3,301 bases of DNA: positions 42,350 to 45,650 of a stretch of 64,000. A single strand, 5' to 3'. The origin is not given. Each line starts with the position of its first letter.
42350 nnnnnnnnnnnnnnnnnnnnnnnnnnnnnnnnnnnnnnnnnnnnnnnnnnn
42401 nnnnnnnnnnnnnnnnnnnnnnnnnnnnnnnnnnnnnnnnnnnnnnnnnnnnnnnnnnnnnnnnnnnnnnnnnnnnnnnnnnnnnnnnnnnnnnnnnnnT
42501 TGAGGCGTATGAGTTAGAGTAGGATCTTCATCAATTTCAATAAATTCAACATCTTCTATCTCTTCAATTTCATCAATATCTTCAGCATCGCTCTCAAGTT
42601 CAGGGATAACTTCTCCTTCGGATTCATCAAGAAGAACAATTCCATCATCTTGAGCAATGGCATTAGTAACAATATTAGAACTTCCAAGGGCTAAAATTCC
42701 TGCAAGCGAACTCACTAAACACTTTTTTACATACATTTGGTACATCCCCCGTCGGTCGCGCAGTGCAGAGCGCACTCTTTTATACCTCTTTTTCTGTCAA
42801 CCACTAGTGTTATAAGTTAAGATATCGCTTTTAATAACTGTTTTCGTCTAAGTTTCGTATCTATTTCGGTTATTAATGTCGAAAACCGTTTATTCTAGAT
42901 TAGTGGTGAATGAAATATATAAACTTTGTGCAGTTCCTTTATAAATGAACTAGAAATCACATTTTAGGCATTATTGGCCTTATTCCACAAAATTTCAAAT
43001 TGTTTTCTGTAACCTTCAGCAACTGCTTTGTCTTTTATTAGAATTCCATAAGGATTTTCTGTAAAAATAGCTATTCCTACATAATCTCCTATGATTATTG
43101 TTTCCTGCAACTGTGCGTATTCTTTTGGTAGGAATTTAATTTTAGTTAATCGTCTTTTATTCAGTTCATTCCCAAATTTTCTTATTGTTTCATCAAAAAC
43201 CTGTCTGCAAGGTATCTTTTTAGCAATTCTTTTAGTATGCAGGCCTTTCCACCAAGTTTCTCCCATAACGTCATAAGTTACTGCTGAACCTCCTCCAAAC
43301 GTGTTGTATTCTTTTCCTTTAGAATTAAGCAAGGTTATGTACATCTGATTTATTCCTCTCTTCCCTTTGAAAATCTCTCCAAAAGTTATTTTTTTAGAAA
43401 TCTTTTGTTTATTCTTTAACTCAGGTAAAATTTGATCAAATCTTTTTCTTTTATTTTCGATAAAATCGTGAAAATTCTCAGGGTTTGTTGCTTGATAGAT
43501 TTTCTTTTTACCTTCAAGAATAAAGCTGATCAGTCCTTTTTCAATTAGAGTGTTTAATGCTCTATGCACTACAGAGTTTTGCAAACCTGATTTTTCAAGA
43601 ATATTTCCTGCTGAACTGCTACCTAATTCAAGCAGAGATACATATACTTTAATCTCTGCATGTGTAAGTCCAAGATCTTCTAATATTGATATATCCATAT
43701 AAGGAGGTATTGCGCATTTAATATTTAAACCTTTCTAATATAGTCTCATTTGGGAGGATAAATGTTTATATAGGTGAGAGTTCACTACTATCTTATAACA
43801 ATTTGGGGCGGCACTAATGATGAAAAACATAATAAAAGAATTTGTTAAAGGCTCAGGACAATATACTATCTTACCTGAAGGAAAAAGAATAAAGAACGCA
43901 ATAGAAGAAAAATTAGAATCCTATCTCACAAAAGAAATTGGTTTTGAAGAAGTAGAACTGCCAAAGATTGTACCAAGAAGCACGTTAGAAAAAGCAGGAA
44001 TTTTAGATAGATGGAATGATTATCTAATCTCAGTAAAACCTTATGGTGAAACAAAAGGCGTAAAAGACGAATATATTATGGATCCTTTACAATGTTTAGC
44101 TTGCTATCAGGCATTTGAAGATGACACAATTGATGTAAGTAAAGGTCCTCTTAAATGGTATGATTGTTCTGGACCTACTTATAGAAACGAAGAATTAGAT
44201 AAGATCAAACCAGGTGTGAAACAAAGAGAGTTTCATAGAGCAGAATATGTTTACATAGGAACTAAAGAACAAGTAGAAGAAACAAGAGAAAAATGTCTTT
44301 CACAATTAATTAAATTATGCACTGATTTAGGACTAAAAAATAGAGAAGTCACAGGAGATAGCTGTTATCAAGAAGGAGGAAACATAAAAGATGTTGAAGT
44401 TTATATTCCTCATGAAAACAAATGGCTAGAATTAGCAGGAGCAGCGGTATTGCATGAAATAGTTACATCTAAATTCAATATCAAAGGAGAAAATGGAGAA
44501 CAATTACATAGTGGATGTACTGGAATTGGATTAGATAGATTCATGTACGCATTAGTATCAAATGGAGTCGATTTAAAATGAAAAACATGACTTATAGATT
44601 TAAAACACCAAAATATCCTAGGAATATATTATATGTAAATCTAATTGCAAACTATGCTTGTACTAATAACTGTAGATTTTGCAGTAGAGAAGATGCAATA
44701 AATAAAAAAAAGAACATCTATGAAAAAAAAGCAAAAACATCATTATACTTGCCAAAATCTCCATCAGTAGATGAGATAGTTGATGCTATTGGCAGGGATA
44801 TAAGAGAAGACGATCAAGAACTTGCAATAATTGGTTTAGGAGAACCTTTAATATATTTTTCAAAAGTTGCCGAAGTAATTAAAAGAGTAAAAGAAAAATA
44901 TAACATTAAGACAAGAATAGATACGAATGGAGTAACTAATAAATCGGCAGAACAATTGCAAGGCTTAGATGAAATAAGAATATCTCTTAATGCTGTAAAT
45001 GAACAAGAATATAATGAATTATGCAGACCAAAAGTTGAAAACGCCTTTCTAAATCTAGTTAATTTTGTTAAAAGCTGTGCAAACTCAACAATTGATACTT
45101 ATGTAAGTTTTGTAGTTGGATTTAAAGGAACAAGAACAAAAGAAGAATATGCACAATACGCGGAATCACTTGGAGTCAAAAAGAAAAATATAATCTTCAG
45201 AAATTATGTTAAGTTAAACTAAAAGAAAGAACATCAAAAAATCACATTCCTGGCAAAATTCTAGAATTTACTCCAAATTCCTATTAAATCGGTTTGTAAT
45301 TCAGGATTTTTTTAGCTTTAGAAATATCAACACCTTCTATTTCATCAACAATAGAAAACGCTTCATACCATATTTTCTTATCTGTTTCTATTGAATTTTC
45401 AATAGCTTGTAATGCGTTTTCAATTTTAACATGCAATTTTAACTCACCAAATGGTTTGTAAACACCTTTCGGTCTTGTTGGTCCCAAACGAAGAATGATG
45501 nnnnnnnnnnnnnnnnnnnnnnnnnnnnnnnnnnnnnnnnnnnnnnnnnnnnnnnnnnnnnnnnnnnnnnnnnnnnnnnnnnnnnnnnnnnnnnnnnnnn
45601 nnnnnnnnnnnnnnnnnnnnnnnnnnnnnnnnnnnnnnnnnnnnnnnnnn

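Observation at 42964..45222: TrmB divergently paired with a truncated SerRS-like class II synthetase core translationally coupled to a radical SAM enzyme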

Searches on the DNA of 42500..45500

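Call 99: search_rna_families(source=window, start=42500, end=45500, threshold=evalue, max_evalue=1)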
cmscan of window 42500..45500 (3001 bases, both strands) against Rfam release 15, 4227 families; matches with E-value up to 1: 2.
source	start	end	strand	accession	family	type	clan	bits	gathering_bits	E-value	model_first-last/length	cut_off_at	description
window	42506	42579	-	RF01183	SNORD19B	Gene; snRNA; snoRNA; CD-box;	CL00048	29.2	50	0.075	1-84/84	no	Small nucleolar RNA SNORD19B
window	44961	45047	+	RF01426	snoR126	Gene; snRNA; snoRNA; CD-box;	-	22.5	39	0.67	1-101/101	no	small nucleolar RNA snoR126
